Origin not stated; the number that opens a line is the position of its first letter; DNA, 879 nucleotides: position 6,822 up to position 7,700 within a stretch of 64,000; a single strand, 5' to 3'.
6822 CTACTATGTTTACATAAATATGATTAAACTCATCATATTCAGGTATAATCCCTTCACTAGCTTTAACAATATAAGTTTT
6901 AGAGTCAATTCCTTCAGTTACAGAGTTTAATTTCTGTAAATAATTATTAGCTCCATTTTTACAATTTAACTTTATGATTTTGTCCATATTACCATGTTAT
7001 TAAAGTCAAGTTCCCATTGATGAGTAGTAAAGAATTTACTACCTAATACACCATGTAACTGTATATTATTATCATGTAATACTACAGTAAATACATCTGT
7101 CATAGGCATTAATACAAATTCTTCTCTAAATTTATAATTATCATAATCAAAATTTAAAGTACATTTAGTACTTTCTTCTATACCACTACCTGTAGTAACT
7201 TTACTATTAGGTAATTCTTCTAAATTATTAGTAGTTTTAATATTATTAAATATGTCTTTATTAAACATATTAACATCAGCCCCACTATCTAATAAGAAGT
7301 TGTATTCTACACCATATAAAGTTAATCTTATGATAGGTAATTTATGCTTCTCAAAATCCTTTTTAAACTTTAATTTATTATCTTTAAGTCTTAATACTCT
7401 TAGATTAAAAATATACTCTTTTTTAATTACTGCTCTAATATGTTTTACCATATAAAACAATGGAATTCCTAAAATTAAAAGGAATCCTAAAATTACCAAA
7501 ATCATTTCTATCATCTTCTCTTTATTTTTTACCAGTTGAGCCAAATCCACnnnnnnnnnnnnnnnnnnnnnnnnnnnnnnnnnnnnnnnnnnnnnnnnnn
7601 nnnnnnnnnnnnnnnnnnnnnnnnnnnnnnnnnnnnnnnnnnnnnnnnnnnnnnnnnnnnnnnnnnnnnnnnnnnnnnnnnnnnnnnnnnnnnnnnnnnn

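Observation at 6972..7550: Membrane-anchored retropepsin-like aspartic protease in the replication module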

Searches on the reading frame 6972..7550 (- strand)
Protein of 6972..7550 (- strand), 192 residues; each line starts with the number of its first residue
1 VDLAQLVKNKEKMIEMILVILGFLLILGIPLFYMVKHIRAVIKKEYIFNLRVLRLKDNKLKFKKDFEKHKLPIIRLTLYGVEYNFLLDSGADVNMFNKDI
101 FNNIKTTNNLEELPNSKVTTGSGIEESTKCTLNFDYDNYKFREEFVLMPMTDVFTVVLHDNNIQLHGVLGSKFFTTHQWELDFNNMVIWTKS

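Call 3: search_protein_families(library=pfam, proteins=[window:6972-7550:-], max_evalue=10)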
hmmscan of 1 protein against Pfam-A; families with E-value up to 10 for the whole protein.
window:6972-7550:- (192 aa): 3 families
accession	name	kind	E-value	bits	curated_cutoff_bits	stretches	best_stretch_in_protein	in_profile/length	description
PF13650.11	Asp_protease_2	-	0.0029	18.7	24.3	1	76-172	3-89/90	Aspartyl protease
PF13975.11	gag-asp_proteas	-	0.012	16.7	28.2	1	76-133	3-59/92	gag-polyprotein putative aspartyl protease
PF11297.13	DUF3098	-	0.18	11.8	25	0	86-103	22-42/67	Protein of unknown function (DUF3098)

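Call 4: search_protein_families(library=phrogs, proteins=[window:6972-7550:-], max_evalue=10)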
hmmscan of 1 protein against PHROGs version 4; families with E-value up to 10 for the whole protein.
window:6972-7550:- (192 aa): 1 family
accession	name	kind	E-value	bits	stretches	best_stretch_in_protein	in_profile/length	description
phrog_29581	-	unknown function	0.22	12.5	1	16-47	8-37/58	-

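Call 5: search_solved_structures(query=window:6972-7550:-, max_evalue=10, show_alignments=3)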
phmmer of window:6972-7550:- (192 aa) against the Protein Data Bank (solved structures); distinct sequences matched with E-value up to 10: 8.
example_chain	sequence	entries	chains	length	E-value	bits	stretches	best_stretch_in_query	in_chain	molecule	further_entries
6fiv_A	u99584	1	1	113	0.04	16.8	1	70-141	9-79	RETROPEPSIN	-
1b11_A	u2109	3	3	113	0.042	16.8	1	70-140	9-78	PROTEIN (Feline Immunodeficiency Virus PROTEASE) | FIV PROTEASE | FELINE IMMUNODEFICIENCY VIRUS PROTEASE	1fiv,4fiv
5fiv_A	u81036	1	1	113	0.056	16.4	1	70-140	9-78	RETROPEPSIN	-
3ogp_A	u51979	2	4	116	0.06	16.3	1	69-137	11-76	FIV Protease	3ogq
8q01_S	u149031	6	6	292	0.18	14.8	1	24-99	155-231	Capsid protein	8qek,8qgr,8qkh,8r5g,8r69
2fiv_A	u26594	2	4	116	0.19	14.7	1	69-140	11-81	FELINE IMMUNODEFICIENCY VIRUS PROTEASE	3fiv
2hah_A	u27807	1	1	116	0.27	14.2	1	69-110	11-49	Protease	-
9lgh_W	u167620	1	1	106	0.32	13.9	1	137-175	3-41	Spore coat protein W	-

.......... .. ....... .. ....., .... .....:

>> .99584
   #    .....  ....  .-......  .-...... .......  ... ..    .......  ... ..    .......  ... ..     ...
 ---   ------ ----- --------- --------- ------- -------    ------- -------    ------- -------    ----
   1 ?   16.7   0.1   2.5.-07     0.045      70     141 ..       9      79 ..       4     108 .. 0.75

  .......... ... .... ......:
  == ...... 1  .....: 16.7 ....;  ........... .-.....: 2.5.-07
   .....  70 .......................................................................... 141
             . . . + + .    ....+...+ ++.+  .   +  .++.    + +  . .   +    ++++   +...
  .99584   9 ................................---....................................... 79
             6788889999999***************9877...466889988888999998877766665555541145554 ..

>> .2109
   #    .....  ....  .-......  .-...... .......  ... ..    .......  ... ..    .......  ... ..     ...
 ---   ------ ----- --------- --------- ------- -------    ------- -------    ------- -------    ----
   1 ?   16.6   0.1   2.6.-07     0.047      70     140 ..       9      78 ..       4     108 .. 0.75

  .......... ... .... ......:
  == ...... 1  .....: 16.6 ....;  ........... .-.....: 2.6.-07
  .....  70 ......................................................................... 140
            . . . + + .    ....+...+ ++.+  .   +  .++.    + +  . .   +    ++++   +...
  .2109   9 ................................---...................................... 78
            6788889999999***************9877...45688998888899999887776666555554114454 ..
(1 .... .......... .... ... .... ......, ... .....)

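Call 6: find_homologous_proteins(query=window:6972-7550:-, max_evalue=0.01)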
Query window:6972-7550:- (192 aa): 4 proteins with E <= 0.01 among 113 candidates.
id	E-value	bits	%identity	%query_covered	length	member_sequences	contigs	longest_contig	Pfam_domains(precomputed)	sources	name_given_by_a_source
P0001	6.5e-120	416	100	99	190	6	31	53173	-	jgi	-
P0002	4.2e-63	230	59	93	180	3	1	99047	PF13650.12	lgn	-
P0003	2.3e-45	173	47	93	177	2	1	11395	PF13650.12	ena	-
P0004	5.8e-7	47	35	68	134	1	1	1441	-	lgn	-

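Call 7: search_dna_similar(query=window:6972-7550:-, collection=phages, mode=protein, max_evalue=0.01)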
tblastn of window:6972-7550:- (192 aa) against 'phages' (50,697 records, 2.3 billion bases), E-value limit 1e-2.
Records with a match: 51; places in all: 51; records where one place covers at least 80% of the query: 0.
Best place of each record, by identity: <60% 51.
By first word of the organism name: Bacteroides 29; uncultured 16; IAS 2; Dulem 1; Kolpuevirus 1; Kehishuvirus 1; bajarodcaudo 1.
By host as written in the record: Bacteroides intestinalis DSM 108646 24; - 17; Bacteroides cellulosilyticus 2; Homo sapiens 2; Bacteroides intestinalis APC919/174 2; Bacteroides thetaiotaomicron VPI-5484 2; Varecia variegata 1; Bacteroides thetaiotaomicron VPI-5486 1.
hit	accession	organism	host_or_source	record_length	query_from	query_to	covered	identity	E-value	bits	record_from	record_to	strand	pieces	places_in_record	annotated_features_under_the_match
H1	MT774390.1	uncultured phage cr85_1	human feces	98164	72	191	63%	30.8%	6e-12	69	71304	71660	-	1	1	aspartyl protease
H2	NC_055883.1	uncultured phage cr85_1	human feces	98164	72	191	63%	30.8%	6e-12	69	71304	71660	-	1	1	aspartyl protease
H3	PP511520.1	Dulem virus 41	Varecia variegata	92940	72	191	63%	30.3%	2e-9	62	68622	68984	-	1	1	retropepsin-like protein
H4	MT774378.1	uncultured phage cr106_1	human feces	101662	72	189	61%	30.1%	3e-9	61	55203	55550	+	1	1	aspartyl protease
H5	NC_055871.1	uncultured phage cr106_1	human feces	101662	72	189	61%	30.1%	3e-9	61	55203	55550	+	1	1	aspartyl protease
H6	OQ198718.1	Kolpuevirus sp. 'frurule'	Bacteroides cellulosilyticus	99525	72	190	62%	29.4%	1e-10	65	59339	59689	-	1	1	aspartyl protease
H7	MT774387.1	uncultured phage cr111_1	human feces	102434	72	191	63%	28.8%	6e-7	54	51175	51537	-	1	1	hypothetical protein | muconolactone isomerase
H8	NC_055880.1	uncultured phage cr111_1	human feces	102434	72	191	63%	28.8%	6e-7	54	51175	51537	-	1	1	hypothetical protein | muconolactone isomerase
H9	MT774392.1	uncultured phage cr128_1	human feces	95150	72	191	63%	28.0%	7e-12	69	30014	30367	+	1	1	aspartyl protease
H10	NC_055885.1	uncultured phage cr128_1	human feces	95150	72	191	63%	28.0%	7e-12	69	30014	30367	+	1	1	aspartyl protease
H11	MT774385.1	uncultured phage cr108_1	human feces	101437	72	189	61%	28.1%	1e-7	56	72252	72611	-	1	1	hypothetical protein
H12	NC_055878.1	uncultured phage cr108_1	human feces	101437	72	189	61%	28.1%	1e-7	56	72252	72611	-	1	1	hypothetical protein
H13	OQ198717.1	Kehishuvirus sp. 'tikkala'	Bacteroides cellulosilyticus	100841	72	190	62%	27.4%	1e-9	62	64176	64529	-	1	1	aspartyl protease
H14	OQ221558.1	Bacteroides phage PhiCrAssBcn23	Bacteroides intestinalis DSM 108646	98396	72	190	62%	27.4%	1e-9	62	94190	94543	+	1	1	hypothetical protein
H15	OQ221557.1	Bacteroides phage PhiCrAssBcn22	Bacteroides intestinalis DSM 108646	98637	72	190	62%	27.4%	1e-9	62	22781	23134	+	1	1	hypothetical protein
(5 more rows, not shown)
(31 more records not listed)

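Call 8: get_annotated_region(hit=H1, flank=6000)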
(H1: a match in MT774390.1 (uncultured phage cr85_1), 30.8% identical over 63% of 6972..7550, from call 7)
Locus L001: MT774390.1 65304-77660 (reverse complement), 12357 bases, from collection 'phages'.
description: Uncultured phage cr85_1, complete genome.
organism: uncultured phage cr85_1 (NCBI taxid 2772074)
taxonomy: Viruses; Duplodnaviria; Heunggongvirae; Uroviricota; Caudoviricetes; Crassvirales; Steigviridae; Asinivirinae; Kahnovirus; Kahnovirus oralis
host: -; source: human feces; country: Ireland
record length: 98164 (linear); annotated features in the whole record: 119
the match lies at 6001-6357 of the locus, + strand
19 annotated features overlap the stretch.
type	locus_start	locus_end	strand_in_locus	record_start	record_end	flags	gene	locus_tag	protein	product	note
CDS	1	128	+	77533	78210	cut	-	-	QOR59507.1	uracil-DNA glycosylase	gp_24264; Uracil-DNA glycosylase [phiCrAss001]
CDS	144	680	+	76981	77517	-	-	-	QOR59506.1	hypothetical protein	gp_24263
CDS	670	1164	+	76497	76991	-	-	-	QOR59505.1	hypothetical protein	gp_24262; Endonuclease/Holliday junction resolvase [phiCrAss001]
CDS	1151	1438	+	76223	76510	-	-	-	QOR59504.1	hypothetical protein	gp_24261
CDS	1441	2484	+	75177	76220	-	-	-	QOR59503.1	PD-(D/E)XK superfamily exonuclease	gp_24260; Exonuclease, PD-(D/E)XK superfamily [phiCrAss001]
CDS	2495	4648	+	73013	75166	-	-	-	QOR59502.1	putative anaerobic ribonucleoside triphosphate reductase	gp_24259; putative anaerobic ribonucleoside triphosphate reductase [Cronobacter phage S13]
CDS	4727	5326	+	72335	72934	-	-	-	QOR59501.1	hypothetical protein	gp_24258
CDS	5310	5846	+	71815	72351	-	-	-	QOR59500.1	dUTP diphosphatase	gp_24257; dUTP diphosphatase [phiCrAss001]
CDS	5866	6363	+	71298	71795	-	-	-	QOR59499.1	aspartyl protease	gp_24256; Aspartyl protease [phiCrAss001]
CDS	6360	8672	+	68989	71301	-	-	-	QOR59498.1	DNA polymerase I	gp_24255; DNA polymerase I [phiCrAss001]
CDS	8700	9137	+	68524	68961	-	-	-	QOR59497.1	hypothetical protein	gp_24254; VOG4966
CDS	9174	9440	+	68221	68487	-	-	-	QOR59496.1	hypothetical protein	gp_24253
CDS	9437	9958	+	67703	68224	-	-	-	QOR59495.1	polynucleotide kinase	gp_24252; polynucleotide_kinase; VOG0243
CDS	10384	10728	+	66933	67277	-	-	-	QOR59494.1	hypothetical protein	gp_24251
CDS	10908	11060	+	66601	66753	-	-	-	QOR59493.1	hypothetical protein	gp_24250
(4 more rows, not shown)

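Call 9: get_annotated_region(hit=H13, flank=6000)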
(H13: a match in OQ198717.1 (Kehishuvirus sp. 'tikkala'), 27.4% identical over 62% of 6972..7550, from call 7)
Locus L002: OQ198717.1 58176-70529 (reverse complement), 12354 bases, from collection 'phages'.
description: Kehishuvirus sp. 'tikkala', complete genome.
organism: Kehishuvirus sp. 'tikkala' (NCBI taxid 3028513)
taxonomy: Viruses; Duplodnaviria; Heunggongvirae; Uroviricota; Caudoviricetes; Crassvirales; Steigviridae; Asinivirinae; Kehishuvirus
host: Bacteroides cellulosilyticus; source: wastewater; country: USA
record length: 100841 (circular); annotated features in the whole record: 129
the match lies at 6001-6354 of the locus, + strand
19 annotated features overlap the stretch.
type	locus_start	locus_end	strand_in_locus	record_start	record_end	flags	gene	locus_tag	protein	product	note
CDS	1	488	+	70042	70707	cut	-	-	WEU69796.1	hypothetical protein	-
CDS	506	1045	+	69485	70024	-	-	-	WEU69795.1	hypothetical protein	Rep_org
CDS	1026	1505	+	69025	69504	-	-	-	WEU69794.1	endonuclease/holliday junction resolvase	gene45b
CDS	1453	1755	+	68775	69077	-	-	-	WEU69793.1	hypothetical protein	-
CDS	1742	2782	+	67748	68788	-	-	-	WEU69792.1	PD-(D/E)XK superfamily exonuclease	-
CDS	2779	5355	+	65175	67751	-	-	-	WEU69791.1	vitamin B12-dependent ribonucleotide reductase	-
CDS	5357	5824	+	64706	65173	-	-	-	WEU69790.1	dUTP diphosphatase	-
CDS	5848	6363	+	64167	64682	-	-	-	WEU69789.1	aspartyl protease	-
CDS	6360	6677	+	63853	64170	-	-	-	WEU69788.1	muconolactone isomerase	-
CDS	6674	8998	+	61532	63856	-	-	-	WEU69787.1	DNA polymerase A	-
CDS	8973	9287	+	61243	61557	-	-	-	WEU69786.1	hypothetical protein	-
CDS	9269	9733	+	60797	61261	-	-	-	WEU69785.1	hypothetical protein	-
CDS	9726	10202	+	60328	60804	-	-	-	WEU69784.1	polynucleotide kinase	-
CDS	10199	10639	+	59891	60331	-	-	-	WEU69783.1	polynucleotide kinase/phosphatase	-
CDS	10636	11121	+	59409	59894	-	-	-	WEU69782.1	orotate/hypoxanthine phosphoribosyltransferase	-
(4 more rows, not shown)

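Call 17: search_solved_structures(query=A1, max_evalue=1, show_alignments=2)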
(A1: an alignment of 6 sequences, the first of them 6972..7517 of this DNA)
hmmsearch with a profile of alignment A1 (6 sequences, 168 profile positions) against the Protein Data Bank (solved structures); distinct sequences matched with E-value up to 1: 68 (the best 60 are shown).
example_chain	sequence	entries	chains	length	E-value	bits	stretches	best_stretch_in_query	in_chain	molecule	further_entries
5fiv_A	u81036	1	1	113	5.9e-05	26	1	47-121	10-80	RETROPEPSIN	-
1b11_A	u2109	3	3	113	0.00011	25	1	47-120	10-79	PROTEIN (Feline Immunodeficiency Virus PROTEASE) | FIV PROTEASE | FELINE IMMUNODEFICIENCY VIRUS PROTEASE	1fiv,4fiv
6fiv_A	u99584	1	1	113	0.00012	25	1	47-120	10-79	RETROPEPSIN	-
3ogp_A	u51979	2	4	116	0.00014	24.8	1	47-121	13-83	FIV Protease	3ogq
1fmb_A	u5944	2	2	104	0.00018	24.4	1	46-112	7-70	EIAV PROTEASE | EQUINE INFECTIOUS ANEMIA VIRUS PROTEASE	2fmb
2hah_A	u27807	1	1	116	0.00033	23.5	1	47-121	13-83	Protease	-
2fiv_A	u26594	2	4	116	0.0013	21.6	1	47-120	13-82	FELINE IMMUNODEFICIENCY VIRUS PROTEASE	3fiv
2o40_A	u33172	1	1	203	0.0018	21.1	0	41-74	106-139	covalent dimer HIV-1 protease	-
3ka2_A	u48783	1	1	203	0.0019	21.1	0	41-74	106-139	[L-Ala51;Gly51']HIV-1 protease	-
3hlo_A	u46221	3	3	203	0.0019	21.1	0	41-74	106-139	'covalent dimer' [Gly51/D-Ala51'] HIV-1 protease | [Gly51;Aib51'] 'covalent dimer' HIV-1 protease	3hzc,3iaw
3fsm_A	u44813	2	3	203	0.0019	21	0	41-74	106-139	COVALENT DIMER [L-Ala51, D-Ala51'] HIV-1 PROTEASE | COVALENT DIMER [L-ALA51,D-ALA51'] HIV-1 PROTEASE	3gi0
3nxe_A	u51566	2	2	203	0.002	21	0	41-74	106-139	protease covalent dimer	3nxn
4q5m_A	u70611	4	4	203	0.003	20.4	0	42-74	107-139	Protease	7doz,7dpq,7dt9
2qzx_A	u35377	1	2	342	0.0041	20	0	53-113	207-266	Candidapepsin-5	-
1hii_A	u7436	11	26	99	0.0096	18.8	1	42-120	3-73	HIV-2 PROTEASE | HIV-II PROTEASE | Protease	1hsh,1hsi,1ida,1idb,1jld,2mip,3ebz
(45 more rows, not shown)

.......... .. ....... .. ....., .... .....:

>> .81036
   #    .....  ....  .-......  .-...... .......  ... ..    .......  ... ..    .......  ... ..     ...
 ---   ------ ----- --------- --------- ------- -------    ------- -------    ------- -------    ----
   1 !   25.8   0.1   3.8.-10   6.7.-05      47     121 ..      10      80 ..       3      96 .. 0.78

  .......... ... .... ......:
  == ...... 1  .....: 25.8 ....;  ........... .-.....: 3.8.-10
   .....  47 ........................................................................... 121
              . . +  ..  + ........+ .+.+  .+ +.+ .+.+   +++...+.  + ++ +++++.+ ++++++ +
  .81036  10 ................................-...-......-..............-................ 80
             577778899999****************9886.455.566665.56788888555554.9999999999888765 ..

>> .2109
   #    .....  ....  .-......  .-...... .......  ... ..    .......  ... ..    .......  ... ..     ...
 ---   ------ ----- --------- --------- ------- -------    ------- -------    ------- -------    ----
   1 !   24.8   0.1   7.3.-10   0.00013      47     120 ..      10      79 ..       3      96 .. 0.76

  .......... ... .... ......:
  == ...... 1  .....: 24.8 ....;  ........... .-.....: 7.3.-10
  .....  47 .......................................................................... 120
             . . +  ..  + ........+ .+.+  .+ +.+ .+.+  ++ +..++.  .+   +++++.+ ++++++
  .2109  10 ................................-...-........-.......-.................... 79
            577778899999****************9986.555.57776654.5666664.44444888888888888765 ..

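Call 18: search_protein_families(library=pfam, alignment_id=A1, max_evalue=0.1)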
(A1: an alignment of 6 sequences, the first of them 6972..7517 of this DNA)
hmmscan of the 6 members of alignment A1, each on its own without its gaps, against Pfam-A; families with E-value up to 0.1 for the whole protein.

A. member 1, window:6972-7517:- (181 aa): 2 families
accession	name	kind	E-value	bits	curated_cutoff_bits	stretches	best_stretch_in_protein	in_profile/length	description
PF13650.11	Asp_protease_2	-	0.0025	18.9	24.3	1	65-161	3-89/90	Aspartyl protease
PF13975.11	gag-asp_proteas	-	0.01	16.9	28.2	1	65-122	3-59/92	gag-polyprotein putative aspartyl protease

B. families by the number of members that match (of 6 scanned): 7 families
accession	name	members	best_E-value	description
PF13650.11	Asp_protease_2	6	6.1e-08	Aspartyl protease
PF13975.11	gag-asp_proteas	5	4.8e-06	gag-polyprotein putative aspartyl protease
PF00077.25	RVP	5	0.00031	Retroviral aspartyl protease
PF21024.2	Peptidase_A3B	1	0.012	Peptidase A3B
PF01769.21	MgtE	1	0.019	Divalent cation transporter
PF06271.18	RDD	1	0.028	RDD family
PF11371.13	DUF3172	1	0.084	Protein of unknown function (DUF3172)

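Call 19: find_homologous_proteins(query=A1, max_evalue=0.001)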
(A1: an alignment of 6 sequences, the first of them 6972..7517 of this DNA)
Query A1 (6 sequences) (181 aa, profile of the alignment): 2175 proteins with E <= 0.001 among 8000 candidates; the best 120 are listed.
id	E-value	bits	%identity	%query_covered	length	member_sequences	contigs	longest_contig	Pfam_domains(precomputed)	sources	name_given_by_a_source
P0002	3.8e-67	243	59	99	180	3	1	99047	PF13650.12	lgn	-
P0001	4.2e-67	243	100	100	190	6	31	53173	-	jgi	-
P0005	9.8e-66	238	30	73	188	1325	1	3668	PF13650.12,PF13975.12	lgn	-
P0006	2.4e-63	231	26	80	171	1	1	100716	PF13650.12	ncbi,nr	ncbi:aspartyl protease [Bacteroides phage PhiCrAssBcn17]|nr:aspartyl protease [Bacteroides phage Phi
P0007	2.7e-63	231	26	80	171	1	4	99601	PF13650.12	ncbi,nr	ncbi:aspartyl protease [Bacteroides phage PhiCrAssBcn14]|nr:aspartyl protease [Bacteroides phage Phi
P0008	2.8e-63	230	30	73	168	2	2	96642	PF13650.12,PF13975.12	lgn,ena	-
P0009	4.2e-63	230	25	81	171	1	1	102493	PF13650.12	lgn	-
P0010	5.0e-63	230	26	80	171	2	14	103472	PF13650.12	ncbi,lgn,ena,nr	ncbi:aspartyl protease [Bacteroides phage PhiCrAssBcn5]|nr:aspartyl protease [Bacteroides phage PhiC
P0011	5.1e-63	230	26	80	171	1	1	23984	PF13650.12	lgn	-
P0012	6.0e-63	229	26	80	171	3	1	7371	PF13650.12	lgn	-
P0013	6.2e-63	229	26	80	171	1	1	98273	PF13650.12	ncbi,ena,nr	ncbi:aspartyl protease [Bacteroides phage PhiCrAssBcn13]|nr:aspartyl protease [Bacteroides phage Phi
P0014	6.6e-63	229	26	80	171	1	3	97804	PF13650.12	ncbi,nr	ncbi:aspartyl protease [Bacteroides phage PhiCrAssBcn19]|nr:aspartyl protease [Bacteroides phage Phi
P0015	8.0e-63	229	26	80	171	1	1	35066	PF13650.12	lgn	-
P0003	9.1e-63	229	47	98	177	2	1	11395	PF13650.12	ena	-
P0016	1.1e-62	229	26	80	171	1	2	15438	PF13650.12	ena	-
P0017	1.3e-62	228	25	80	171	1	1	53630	PF13650.12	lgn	-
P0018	1.7e-62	228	24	99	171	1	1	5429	PF13650.12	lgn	-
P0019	4.5e-62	227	26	99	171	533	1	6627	PF13650.12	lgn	-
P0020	1.4e-61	225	24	99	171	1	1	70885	PF13650.12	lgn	-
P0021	1.0e-60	222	26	75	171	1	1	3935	PF13650.12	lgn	-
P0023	1.3e-59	219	27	80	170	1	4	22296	PF13650.12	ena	-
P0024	5.5e-59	216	23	99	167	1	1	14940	PF13650.12,PF13975.12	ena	-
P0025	7.9e-59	216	28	80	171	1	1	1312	PF13650.12,PF13975.12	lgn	-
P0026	1.6e-58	215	27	80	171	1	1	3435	PF13650.12,PF13975.12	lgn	-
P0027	2.8e-58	214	52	88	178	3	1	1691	PF13650.12,PF00077.26,PF13975.12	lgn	-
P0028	4.1e-58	214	28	97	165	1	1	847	PF13650.12,PF13975.12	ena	-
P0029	5.3e-58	213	30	73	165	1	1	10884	PF13650.12,PF13975.12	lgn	-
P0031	8.4e-58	213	27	80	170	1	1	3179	PF13650.12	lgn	-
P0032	8.7e-58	213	25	99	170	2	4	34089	PF13650.12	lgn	-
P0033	9.0e-58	213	24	78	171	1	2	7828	PF13650.12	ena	-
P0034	1.5e-57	212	25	99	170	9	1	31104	PF13650.12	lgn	-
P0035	2.6e-57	211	32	65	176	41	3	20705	PF13650.12,PF13975.12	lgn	-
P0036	6.5e-57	210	31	73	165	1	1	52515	PF13650.12,PF13975.12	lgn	-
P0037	3.5e-56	207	50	97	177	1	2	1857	PF13650.12,PF13975.12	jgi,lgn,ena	jgi:predicted aspartyl protease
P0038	4.4e-56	207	27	75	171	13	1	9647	PF13650.12,PF13975.12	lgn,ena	-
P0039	4.0e-55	204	26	79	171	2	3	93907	PF13650.12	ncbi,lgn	-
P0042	5.4e-54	200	27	75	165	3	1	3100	PF13650.12,PF13975.12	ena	-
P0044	2.2e-53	198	25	73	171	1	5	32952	PF13650.12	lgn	-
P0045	6.5e-53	197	26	80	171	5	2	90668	PF13650.12,PF13975.12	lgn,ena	-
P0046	2.4e-52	195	28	94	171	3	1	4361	PF13650.12,PF13975.12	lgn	-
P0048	2.7e-52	195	28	80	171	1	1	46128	PF13650.12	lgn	-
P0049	6.7e-52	193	29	73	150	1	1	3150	PF13650.12,PF13975.12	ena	-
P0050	2.2e-51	192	42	99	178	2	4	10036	PF13650.12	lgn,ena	-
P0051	5.4e-51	191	29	73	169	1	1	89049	PF13650.12,PF13975.12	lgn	-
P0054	1.8e-49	186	29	97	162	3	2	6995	PF13650.12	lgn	-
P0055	2.5e-49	185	31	76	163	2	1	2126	PF13650.12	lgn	-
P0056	6.5e-49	184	30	74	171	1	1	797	PF13650.12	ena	-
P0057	1.1e-48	183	29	97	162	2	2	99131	PF13650.12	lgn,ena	-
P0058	3.1e-48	182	28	97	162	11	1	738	PF13650.12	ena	-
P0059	5.9e-48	181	33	76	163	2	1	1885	PF13650.12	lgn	-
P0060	6.9e-48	180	24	94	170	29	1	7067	PF13650.12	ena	-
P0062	2.5e-47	179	28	77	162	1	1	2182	PF13650.12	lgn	-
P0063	3.1e-47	178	29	97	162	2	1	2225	PF13650.12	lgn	-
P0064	3.4e-47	178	29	77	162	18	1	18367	PF13650.12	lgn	-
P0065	3.5e-47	178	28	97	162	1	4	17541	PF13650.12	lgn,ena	-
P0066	3.9e-47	178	29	75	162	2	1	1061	PF13650.12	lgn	-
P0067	5.2e-47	178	29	77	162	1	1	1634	PF13650.12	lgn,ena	-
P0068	5.5e-47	177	31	77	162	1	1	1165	PF13650.12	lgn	-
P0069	5.6e-47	177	31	75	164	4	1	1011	PF13650.12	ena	-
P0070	5.6e-47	177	28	75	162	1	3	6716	PF13650.12,PF13975.12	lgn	-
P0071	6.4e-47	177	30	97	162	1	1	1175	PF13650.12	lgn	-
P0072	7.8e-47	177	33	80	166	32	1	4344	PF13650.12,PF13975.12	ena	-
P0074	8.9e-47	177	32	80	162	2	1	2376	PF13650.12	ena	-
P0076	9.5e-47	177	29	77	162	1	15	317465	PF13650.12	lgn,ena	-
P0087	1.6e-46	176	26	97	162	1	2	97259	PF13650.12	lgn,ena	-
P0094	2.1e-46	176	31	77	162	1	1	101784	PF13650.12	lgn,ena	-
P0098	2.1e-46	176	29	77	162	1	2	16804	PF13650.12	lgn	-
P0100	2.2e-46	176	32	99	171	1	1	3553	PF13650.12,PF13975.12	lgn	-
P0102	2.3e-46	175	29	77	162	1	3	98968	PF13650.12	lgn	-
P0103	2.3e-46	175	28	93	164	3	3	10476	PF13650.12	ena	-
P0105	2.4e-46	175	32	77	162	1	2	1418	PF13650.12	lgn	-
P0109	2.6e-46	175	29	77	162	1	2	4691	PF13650.12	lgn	-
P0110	2.6e-46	175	29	76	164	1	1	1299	PF13650.12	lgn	-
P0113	2.9e-46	175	29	75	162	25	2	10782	PF13650.12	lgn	-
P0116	2.9e-46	175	30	77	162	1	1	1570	PF13650.12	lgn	-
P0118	3.0e-46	175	29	75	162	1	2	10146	PF00077.26,PF21024.3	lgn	-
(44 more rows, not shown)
